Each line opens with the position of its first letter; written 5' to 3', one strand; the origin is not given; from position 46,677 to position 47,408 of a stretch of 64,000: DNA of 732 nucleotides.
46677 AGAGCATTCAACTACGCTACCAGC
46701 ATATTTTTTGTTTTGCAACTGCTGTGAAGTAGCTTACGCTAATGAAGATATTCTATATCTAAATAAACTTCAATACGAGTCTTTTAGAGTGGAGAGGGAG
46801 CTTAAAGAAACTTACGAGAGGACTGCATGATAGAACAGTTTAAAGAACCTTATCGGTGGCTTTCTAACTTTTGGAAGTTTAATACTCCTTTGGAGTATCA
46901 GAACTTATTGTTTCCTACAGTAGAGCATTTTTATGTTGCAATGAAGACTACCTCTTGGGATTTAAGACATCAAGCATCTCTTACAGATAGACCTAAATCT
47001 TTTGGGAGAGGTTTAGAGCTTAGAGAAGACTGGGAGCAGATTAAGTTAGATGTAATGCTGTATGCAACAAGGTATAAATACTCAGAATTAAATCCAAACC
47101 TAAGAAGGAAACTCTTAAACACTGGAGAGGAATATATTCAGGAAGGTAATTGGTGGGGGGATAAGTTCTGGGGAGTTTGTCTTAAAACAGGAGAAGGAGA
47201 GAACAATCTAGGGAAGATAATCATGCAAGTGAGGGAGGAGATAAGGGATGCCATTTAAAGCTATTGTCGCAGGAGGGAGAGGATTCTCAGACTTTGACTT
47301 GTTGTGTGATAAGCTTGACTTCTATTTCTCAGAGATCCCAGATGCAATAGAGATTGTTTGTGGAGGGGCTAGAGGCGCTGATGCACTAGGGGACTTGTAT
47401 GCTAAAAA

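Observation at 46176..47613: Anti-defence-looking cluster at the head of the late operon: HD ppGpp hydrolase, NADAR, SLOG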

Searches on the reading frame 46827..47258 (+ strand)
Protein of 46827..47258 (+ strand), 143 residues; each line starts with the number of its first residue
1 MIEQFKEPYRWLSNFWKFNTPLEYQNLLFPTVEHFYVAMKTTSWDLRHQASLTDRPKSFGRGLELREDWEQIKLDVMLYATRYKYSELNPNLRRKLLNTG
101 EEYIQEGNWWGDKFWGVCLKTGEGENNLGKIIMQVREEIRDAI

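Call 3: search_protein_families(library=pfam, proteins=[window:46827-47258:+], max_evalue=0.1)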
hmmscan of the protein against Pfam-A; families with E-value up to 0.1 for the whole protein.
window:46827-47258:+ (143 aa): 2 families
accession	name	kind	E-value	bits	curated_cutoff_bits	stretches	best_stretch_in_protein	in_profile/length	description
PF08719.17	NADAR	-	3.4e-22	79.9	35.1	1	6-140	7-163/163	NADAR domain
PF10325.15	7TM_GPCR_Srz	-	0.054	13.3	22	1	17-43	23-49/265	Serpentine type 7TM GPCR chemoreceptor Srz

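Call 4: search_protein_families(library=phrogs, proteins=[window:46827-47258:+], max_evalue=0.01)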
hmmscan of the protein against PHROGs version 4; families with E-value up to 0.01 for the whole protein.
window:46827-47258:+ (143 aa): 1 family
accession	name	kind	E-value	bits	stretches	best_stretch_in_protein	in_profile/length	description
phrog_1017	-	unknown function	9.2e-37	127.6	1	2-141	8-154/170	-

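Call 7: search_solved_structures(query=window:46827-47258:+, max_evalue=1, show_alignments=3)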
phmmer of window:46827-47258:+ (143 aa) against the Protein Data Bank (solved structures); distinct sequences matched with E-value up to 1: 3.
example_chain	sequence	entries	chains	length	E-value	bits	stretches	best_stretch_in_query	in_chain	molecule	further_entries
2b3w_A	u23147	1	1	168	3.8e-10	42.8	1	9-139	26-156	Hypothetical protein ybiA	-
8bau_A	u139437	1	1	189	0.0097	18.8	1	55-121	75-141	NADAR domain-containing protein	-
3e58_A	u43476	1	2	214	0.024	17.5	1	14-93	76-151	putative Beta-phosphoglucomutase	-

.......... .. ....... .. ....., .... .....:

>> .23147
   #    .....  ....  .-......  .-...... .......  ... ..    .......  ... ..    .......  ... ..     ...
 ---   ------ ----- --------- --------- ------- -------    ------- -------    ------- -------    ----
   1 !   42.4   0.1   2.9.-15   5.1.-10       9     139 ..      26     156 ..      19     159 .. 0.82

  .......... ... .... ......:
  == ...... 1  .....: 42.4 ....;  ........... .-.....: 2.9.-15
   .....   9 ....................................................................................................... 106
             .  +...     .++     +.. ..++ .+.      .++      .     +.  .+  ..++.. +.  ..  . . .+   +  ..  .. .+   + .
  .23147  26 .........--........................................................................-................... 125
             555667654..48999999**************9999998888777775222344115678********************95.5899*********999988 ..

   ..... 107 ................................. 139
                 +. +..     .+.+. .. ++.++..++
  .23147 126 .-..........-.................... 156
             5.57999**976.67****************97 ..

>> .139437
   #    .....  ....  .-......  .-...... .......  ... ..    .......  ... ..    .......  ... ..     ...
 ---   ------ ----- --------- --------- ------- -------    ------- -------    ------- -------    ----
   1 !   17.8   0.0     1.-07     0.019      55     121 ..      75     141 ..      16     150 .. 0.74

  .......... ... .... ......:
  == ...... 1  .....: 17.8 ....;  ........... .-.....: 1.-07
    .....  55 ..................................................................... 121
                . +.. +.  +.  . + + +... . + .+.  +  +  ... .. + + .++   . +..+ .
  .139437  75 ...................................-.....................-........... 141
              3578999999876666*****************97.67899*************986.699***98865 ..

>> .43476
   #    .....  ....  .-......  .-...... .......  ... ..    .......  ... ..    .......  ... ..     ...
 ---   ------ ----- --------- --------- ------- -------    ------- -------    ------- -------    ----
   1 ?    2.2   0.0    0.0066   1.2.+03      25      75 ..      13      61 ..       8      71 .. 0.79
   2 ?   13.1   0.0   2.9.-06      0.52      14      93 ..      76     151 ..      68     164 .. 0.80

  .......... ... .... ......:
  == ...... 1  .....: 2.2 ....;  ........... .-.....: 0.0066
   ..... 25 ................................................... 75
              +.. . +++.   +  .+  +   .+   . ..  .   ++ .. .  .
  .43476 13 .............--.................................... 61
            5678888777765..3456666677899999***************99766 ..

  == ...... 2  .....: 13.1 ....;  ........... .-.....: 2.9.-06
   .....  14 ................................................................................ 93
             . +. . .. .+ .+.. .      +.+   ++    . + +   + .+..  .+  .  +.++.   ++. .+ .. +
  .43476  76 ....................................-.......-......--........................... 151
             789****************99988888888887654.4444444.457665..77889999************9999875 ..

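Call 22: search_dna_similar(query=window:46827-47258:+, collection=phages, mode=protein, max_rows=30, max_evalue=0.001)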
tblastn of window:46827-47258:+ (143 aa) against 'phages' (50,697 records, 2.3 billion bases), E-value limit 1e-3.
Records with a match: 469; places in all: 471; records where one place covers at least 80% of the query: 466.
Best place of each record, by identity: 60-80% 1; <60% 468.
By first word of the organism name: Streptomyces 125; Vibrio 89; Salmonella 51; Escherichia 41; Stenotrophomonas 21; Aeromonas 12; Xanthomonas 11; Bacillus 10; Klebsiella 9; Gordonia 7; and 34 more.
By host as written in the record: Streptomyces griseus ATCC 10137 52; Vibrio harveyi BAA-1116 36; - 34; Streptomyces lividans JI 1326 29; Escherichia coli 18; Stenotrophomonas maltophilia 16; Vibrio breoganii 10; Salmonella sp. 10; and 123 more.
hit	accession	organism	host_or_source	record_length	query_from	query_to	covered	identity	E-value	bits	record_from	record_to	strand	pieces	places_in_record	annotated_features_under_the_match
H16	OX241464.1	Vibrio phage 277E43-1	Seawater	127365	1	140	97%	61.3%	8e-41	188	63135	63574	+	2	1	putative protein of unknown function DUF1768 | hypothetical protein (x2)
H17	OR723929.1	Vibrio phage vB_VpaP_SJSY21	Vibrio parahaemolyticus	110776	2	141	98%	59.9%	2e-43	157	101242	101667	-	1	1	hypothetical protein (x2)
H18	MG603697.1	Vibrio phage Vp_R1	Vibrio parahaemolyticus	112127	1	143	100%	55.9%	2e-42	154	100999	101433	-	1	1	hypothetical protein (x2) | 3'-phosphatase, 5'-polynucleotide kinase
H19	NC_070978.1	Vibrio phage Vp_R1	Vibrio parahaemolyticus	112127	1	143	100%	55.9%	2e-42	154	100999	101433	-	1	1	hypothetical protein (x2) | 3'-phosphatase, 5'-polynucleotide kinase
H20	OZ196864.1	Vibrio phage 166E36-1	Seawater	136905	1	140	98%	57.0%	3e-48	171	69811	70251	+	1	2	hypothetical protein (x3)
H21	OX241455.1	Vibrio phage 501E54-1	Seawater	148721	1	142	99%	55.0%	1e-44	160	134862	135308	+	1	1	putative swarming motility protein | putative DNA helicase | conserved hypothetical protein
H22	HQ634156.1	Vibrio phage PWH3a-P1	Vibrio natriegens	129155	5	139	94%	54.6%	4e-40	147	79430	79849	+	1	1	GTP cyclohydrolase II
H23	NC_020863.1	Vibrio phage PWH3a-P1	Vibrio natriegens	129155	5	139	94%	54.6%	4e-40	147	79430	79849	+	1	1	GTP cyclohydrolase II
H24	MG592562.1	Vibrio phage 1.193.O._10N.286.52.C6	Vibrio splendidus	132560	5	141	96%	52.1%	3e-37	139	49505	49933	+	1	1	protein of unknown function DUF1768 | hypothetical protein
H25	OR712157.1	Vibrio phage IBT_VpB-34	Vibrio parahaemolyticus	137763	5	139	94%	51.4%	6e-38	141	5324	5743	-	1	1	hypothetical protein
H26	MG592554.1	Vibrio phage 1.188.A._10N.286.51.A6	Vibrio breoganii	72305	1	139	97%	49.3%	2e-35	134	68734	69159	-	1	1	hypothetical protein (x2)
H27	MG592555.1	Vibrio phage 1.188.B._10N.286.51.A6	Vibrio breoganii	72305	1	139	97%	49.3%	2e-35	134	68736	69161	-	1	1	hypothetical protein (x2)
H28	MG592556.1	Vibrio phage 1.188.C._10N.286.51.A6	Vibrio breoganii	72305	1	139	97%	49.3%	2e-35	134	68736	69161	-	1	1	hypothetical protein (x2)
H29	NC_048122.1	Vibrio phage 1.188.A._10N.286.51.A6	Vibrio breoganii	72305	1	139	97%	49.3%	2e-35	134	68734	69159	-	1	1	hypothetical protein (x2)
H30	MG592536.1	Vibrio phage 1.169.O._10N.261.52.B1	Vibrio breoganii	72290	1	139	97%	49.3%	2e-35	134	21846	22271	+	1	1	hypothetical protein (x2)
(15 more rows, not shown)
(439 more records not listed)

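Call 23: get_annotated_region(hit=H20, flank=5000)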
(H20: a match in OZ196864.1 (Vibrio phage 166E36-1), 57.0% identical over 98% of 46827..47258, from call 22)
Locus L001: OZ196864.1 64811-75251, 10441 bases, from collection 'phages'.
description: Vibrio phage 166E36-1 genome assembly, chromosome: VP166E36-1_1.
organism: Vibrio phage 166E36-1 (NCBI taxid 3109717)
taxonomy: Viruses
host: -; source: Seawater; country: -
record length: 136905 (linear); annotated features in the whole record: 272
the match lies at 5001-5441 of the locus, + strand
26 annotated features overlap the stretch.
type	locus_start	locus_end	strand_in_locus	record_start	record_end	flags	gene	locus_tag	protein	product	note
CDS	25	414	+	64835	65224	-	-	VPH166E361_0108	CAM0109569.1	hypothetical protein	-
CDS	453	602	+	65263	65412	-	-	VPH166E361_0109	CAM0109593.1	hypothetical protein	-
CDS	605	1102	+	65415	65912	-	-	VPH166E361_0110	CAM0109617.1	hypothetical protein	-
CDS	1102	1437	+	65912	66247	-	-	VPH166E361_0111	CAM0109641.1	hypothetical protein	-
CDS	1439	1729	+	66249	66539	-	-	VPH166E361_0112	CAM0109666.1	unknown function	-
CDS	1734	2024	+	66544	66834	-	-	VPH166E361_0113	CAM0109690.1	hypothetical protein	-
CDS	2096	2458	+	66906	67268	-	-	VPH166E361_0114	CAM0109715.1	hypothetical protein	-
CDS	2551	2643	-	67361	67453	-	-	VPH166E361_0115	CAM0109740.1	hypothetical protein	-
CDS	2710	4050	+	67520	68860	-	-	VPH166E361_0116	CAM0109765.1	hypothetical protein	-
CDS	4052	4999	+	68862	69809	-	-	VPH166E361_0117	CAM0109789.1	homing endonuclease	-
CDS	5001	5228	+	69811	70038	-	-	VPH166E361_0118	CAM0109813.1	hypothetical protein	-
CDS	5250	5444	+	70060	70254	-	-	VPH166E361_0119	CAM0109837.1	hypothetical protein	-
CDS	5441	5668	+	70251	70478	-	-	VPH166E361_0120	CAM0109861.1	hypothetical protein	-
CDS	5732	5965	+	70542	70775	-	-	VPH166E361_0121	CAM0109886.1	hypothetical protein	-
CDS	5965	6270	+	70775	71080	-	-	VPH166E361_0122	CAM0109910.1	hypothetical protein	-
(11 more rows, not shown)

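Call 24: get_annotated_region(hit=H16, flank=5000)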
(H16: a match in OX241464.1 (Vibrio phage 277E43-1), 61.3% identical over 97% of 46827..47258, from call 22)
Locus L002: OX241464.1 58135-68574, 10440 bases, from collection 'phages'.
description: Vibrio phage 277E43-1 genome assembly, chromosome: VP115E34_1.
organism: Vibrio phage 277E43-1 (NCBI taxid 2963185)
taxonomy: Viruses; Duplodnaviria; Heunggongvirae; Uroviricota; Caudoviricetes
host: -; source: Seawater; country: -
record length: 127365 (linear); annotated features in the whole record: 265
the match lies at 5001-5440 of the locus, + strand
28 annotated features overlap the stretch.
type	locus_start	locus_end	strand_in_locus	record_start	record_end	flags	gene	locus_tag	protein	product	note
CDS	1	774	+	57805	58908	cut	-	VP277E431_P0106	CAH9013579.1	putative histidine kinase-like ATPase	-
CDS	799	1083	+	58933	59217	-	-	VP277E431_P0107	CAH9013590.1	conserved hypothetical protein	-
CDS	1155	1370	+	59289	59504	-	-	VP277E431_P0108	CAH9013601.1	hypothetical protein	-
CDS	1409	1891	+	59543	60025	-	-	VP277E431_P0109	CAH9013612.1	conserved hypothetical protein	-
CDS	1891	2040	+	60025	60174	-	-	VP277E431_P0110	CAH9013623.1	hypothetical protein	-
CDS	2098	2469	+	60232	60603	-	-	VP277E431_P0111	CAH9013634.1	hypothetical protein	-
CDS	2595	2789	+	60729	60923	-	-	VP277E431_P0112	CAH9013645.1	hypothetical protein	-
CDS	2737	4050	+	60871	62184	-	-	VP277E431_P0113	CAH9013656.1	hypothetical protein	-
CDS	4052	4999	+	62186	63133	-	-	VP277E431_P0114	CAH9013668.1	putative homing endonuclease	-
CDS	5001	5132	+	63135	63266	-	-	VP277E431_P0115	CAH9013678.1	hypothetical protein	-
CDS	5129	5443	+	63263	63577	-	-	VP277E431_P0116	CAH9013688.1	putative protein of unknown function DUF1768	-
CDS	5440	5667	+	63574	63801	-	-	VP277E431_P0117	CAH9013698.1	hypothetical protein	-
CDS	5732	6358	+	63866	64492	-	-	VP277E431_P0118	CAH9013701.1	conserved hypothetical protein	-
CDS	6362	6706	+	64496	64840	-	-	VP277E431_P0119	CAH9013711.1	conserved hypothetical protein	-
CDS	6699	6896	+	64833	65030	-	-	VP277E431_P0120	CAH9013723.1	hypothetical protein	-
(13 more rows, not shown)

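Call 42: search_protein_families(library=ncbifam, proteins=[window:46827-47258:+], max_evalue=0.01)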
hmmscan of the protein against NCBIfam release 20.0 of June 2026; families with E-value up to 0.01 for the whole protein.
window:46827-47258:+ (143 aa): 2 families
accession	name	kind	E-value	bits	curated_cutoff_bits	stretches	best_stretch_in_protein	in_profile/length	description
TIGR02464.1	ribofla_fusion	equivalog_domain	9.3e-16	58.4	73.7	1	8-140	9-153/153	riboflavin biosynthesis intermediates N-glycosidase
NF053876.1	DS32_2_antiphage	equivalog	9.3e-12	44.4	240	1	61-141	75-157/181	NADAR family anti-phage protein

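Call 58: find_homologous_proteins(query=window:46827-47258:+)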
Query window:46827-47258:+ (143 aa): 910 proteins with E <= 0.001 among 927 candidates; the best 120 are listed.
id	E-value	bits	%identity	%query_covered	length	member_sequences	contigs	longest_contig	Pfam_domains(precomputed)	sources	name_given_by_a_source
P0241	9.2e-95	332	100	100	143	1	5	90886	PF08719.18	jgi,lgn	jgi:hypothetical protein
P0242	3.6e-56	207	66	98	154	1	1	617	PF08719.18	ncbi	-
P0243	8.8e-56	206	63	98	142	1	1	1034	PF08719.18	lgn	-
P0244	1.6e-55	205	65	98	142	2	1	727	PF08719.18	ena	-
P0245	3.4e-54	201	63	97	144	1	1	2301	PF08719.18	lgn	-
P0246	7.8e-54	199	64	97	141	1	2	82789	PF08719.18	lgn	-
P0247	1.0e-53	199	63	97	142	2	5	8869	PF08719.18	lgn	-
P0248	1.8e-53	198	64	97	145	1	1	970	PF08719.18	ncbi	-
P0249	2.0e-53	198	64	97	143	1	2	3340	PF08719.18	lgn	-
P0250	2.0e-52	195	62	97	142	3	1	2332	PF08719.18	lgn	-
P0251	2.7e-52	194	62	100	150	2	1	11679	PF08719.18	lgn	-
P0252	3.0e-52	194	62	98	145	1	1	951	PF08719.18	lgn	-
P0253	3.1e-52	194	61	98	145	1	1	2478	PF08719.18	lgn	-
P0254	3.5e-52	194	62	99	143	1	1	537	PF08719.18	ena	-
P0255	9.8e-52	193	59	99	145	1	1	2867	PF08719.18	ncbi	-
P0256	9.9e-52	193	61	99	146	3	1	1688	PF08719.18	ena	-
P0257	1.3e-51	192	62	99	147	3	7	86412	PF08719.18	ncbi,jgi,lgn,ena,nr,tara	ncbi:MAG: hypothetical protein GOVbin4162_72 [Prokaryotic dsDNA virus sp.]|nr:MAG: hypothetical prot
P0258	1.4e-51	192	60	99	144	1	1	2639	PF08719.18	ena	-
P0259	1.7e-51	192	62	97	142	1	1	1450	PF08719.18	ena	-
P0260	2.7e-51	191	61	98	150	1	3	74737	PF08719.18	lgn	-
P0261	4.6e-51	190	60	97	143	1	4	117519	PF08719.18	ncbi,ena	-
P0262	1.3e-50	189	60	99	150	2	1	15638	PF08719.18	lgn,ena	-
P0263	1.4e-50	189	61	97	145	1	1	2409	PF08719.18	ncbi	-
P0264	1.5e-50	189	60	99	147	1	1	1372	PF08719.18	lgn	-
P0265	2.2e-50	188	60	100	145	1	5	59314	PF08719.18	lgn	-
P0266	2.7e-50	188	58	99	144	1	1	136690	PF08719.18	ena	-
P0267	3.0e-50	188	58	100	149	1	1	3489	PF08719.18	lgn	-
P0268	3.0e-50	188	64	97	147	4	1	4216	PF08719.18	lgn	-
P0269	5.0e-50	187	60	99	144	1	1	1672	PF08719.18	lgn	-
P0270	5.9e-50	187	62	97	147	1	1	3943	PF08719.18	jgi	-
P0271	8.9e-50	186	58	97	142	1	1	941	PF08719.18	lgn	-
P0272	1.8e-49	185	60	97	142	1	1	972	PF08719.18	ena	-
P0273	1.8e-49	185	57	99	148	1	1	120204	PF08719.18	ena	-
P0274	1.8e-49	185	58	99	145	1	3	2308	PF08719.18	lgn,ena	-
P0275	2.0e-49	185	59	99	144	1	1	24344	PF08719.18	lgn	-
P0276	6.1e-49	183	61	94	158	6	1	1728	PF08719.18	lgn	-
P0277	9.0e-49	183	57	99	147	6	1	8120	PF08719.18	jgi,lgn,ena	-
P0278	3.3e-48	181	60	98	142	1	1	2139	PF08719.18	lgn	-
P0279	4.1e-48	181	57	99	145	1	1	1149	PF08719.18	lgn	-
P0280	5.6e-48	180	60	94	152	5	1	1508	PF08719.18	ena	-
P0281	7.5e-48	180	57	99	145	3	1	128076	PF08719.18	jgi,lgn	jgi:hypothetical protein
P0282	7.6e-48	180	59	97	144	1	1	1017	PF08719.18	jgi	-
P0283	1.3e-47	179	60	99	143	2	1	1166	PF08719.18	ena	-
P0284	2.7e-47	178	57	97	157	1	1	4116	PF08719.18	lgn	-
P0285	2.7e-47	178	60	97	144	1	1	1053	PF08719.18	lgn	-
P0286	3.0e-47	178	58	99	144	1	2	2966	PF08719.18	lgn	-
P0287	3.7e-47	178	59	97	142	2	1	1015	PF08719.18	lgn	-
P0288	4.6e-47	177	58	99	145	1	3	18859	PF08719.18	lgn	-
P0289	5.3e-47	177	60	97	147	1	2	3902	PF08719.18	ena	-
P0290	8.0e-47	177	56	100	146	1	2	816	PF08719.18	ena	-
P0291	8.2e-47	177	58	98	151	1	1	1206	PF08719.18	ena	-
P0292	2.8e-46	175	56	99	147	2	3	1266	PF08719.18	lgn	-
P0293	2.9e-46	175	59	97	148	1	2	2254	PF08719.18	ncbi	-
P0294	5.2e-46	174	57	97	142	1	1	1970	PF08719.18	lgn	-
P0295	6.0e-46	174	58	97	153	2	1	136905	PF08719.18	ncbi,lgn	ncbi:hypothetical protein VPH166E361_0079 [Vibrio phage 166E36-1]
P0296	6.8e-46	174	57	97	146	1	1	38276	PF08719.18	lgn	-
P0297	7.1e-46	173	57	97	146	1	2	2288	PF08719.18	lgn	-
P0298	7.2e-46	173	57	99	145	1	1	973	PF08719.18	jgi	jgi:ribA/ribD-fused uncharacterized protein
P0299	1.6e-45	172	55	98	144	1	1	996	PF08719.18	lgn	-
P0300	1.8e-45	172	54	99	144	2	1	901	PF08719.18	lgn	-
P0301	2.5e-45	172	60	98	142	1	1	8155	PF08719.18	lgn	-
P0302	2.9e-45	172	56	99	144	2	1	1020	PF08719.18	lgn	-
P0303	6.9e-45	170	55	99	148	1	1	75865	PF08719.18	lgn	-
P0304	1.1e-44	170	59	97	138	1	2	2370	PF08719.18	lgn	-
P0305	1.3e-44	169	58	99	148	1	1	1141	PF08719.18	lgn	-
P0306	1.5e-44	169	58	95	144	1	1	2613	PF08719.18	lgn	-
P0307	2.9e-44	168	57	94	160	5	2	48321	PF08719.18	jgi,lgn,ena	-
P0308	3.7e-44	168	57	99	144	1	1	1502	PF08719.18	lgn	-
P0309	4.6e-44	168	56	98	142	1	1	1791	PF08719.18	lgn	-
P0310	5.3e-44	167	56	97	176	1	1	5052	PF08719.18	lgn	-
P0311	5.3e-44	167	57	97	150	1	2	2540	PF08719.18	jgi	jgi:ribA/ribD-fused uncharacterized protein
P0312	5.4e-44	167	58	94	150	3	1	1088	PF08719.18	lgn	-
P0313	6.6e-44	167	56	97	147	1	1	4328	PF08719.18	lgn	-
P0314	7.2e-44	167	58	98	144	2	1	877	PF08719.18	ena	-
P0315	7.4e-44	167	58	97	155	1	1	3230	PF08719.18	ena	-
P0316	8.1e-44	167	58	99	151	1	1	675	PF08719.18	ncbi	-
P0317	8.2e-44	167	57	95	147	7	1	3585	PF08719.18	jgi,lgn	-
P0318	2.3e-43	165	57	97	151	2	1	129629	PF08719.18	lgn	-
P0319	2.6e-43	165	58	97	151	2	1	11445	PF08719.18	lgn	-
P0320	3.2e-43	165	55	95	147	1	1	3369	PF08719.18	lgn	-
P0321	3.5e-43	165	58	98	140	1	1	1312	PF08719.18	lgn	-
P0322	4.0e-43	165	55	98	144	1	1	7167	PF08719.18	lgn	-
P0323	4.6e-43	164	54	96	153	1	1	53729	PF08719.18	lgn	-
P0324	5.3e-43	164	54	99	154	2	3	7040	PF08719.18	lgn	-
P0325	5.4e-43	164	55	99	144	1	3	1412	PF08719.18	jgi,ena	-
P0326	8.1e-43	164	54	97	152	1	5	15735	PF08719.18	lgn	-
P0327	1.2e-42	163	55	97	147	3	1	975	PF08719.18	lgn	-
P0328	3.1e-42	162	53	99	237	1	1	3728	PF08719.18,PF14216.13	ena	-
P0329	4.5e-42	161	55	100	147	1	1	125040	PF08719.18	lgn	-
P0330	5.1e-42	161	52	97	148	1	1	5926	PF08719.18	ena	-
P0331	1.4e-41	160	55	97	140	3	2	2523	PF08719.18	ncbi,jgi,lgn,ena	jgi:ribA/ribD-fused uncharacterized protein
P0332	1.5e-41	159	55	97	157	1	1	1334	PF08719.18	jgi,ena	-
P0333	2.1e-41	159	56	97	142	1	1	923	PF08719.18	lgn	-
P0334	2.9e-41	159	54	97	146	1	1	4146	PF08719.18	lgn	-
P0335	4.6e-41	158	53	97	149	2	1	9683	PF08719.18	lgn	-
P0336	4.8e-41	158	56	94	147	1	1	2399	PF08719.18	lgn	-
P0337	4.9e-41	158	52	98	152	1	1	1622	PF08719.18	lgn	-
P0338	6.8e-41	157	55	97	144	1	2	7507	PF08719.18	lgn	-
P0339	7.2e-41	157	53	98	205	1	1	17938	PF08719.18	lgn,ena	-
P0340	1.1e-40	157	54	98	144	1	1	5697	PF08719.18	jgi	-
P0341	2.2e-40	156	55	98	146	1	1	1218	PF08719.18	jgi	-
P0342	2.5e-40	155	54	99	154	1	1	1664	PF08719.18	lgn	-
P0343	4.5e-40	155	52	100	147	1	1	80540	PF08719.18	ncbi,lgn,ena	-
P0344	4.9e-40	155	53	98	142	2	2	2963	PF08719.18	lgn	-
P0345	6.7e-40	154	53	97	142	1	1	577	PF08719.18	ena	-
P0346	1.0e-39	154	49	99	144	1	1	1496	PF08719.18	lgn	-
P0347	1.1e-39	153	51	98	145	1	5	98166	PF08719.18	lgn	-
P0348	1.3e-39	153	53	100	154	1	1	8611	PF08719.18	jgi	jgi:N-glycosidase YbiA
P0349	2.0e-39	153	56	97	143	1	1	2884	PF08719.18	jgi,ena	-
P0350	2.0e-39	153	55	97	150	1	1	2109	PF08719.18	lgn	-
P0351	2.4e-39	152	52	96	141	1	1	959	PF08719.18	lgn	-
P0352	3.3e-39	152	52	96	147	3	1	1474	PF08719.18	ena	-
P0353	3.3e-39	152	53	97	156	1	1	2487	PF08719.18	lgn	-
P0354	6.1e-39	151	55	97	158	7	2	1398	PF08719.18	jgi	jgi:ribA/ribD-fused uncharacterized protein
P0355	7.3e-39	151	51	97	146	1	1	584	PF08719.18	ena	-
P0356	9.0e-39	150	49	97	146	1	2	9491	PF08719.18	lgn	-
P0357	1.1e-38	150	50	97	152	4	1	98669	PF08719.18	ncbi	-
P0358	2.0e-38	149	51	97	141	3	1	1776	PF08719.18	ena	-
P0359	2.0e-38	149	50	98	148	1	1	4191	PF08719.18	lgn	-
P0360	3.0e-38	149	55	93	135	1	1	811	PF08719.18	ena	-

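Call 59: find_encoding_contigs(protein=P0241, flank=3000, max_places=5)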
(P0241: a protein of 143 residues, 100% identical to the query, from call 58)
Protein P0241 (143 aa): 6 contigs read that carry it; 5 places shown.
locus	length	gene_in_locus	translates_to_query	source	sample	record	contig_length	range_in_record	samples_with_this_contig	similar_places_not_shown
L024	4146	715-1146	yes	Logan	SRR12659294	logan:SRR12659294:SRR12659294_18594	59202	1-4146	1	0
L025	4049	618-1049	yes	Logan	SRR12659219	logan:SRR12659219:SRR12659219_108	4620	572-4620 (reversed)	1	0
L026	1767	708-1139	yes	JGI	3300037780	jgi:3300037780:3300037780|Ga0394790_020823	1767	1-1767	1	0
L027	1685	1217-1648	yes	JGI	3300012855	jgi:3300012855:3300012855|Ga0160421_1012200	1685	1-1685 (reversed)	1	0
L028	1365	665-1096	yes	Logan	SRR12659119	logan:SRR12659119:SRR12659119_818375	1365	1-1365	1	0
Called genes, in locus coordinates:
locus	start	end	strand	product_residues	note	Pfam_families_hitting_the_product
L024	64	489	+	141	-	-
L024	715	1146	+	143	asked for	PF08719:NADAR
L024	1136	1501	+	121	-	PF10686:YAcAr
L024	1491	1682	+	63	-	-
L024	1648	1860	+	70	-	-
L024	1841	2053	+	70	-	-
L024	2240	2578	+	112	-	PF18932:DUF5681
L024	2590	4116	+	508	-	PF03237:Terminase_6N, PF04466:Terminase_3 (weak), PF17289:Terminase_6C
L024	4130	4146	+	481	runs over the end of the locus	PF06074:Portal_Mu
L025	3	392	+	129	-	?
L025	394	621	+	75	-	-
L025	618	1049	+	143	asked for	PF08719:NADAR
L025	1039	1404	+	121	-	PF10686:YAcAr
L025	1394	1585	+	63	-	-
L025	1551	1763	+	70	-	-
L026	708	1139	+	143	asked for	PF08719:NADAR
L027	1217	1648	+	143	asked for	PF08719:NADAR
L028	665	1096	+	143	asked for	PF08719:NADAR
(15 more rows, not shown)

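Call 76: find_related_loci(query=A3, collection=viral_contigs, flank=10000)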
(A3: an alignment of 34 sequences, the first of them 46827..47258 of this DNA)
Query A3 (143 aa) in viral_contigs; peptide patterns used: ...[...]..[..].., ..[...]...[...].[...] (x = any residue, [..] = any of these).
600 stretches matched a pattern (row limit reached: there are more); 573 encode a relative of the query (tblastn E <= 1e-3); the best 80 are kept; 80 distinct loci.
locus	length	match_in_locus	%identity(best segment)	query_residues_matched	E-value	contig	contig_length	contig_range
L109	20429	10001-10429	57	1-141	6e-52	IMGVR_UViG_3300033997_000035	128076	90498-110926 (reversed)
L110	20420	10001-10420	54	4-141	2e-42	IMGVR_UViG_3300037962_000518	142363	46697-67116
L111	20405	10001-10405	51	2-139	7e-41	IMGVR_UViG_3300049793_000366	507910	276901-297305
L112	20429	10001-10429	49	1-140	4e-40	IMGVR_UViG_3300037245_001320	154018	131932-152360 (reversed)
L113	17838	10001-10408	48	1-139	5e-38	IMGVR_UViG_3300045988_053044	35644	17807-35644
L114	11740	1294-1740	48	1-141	1e-36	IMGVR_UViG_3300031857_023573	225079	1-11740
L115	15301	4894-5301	49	2-138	5e-36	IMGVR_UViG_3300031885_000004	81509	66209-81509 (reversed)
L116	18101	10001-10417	46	1-142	5e-36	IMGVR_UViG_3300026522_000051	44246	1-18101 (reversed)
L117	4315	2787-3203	46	1-142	5e-36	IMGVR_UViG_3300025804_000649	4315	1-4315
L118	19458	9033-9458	44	1-143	2e-35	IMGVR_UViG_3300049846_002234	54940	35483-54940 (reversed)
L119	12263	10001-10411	49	1-140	2e-35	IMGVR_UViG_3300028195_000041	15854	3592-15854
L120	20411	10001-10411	48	2-141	4e-35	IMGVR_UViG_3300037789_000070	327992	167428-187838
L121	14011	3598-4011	49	1-140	7e-35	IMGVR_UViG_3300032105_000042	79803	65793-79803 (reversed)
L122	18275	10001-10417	45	5-141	3e-34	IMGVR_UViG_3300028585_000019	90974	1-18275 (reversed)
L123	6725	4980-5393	47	2-141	4e-34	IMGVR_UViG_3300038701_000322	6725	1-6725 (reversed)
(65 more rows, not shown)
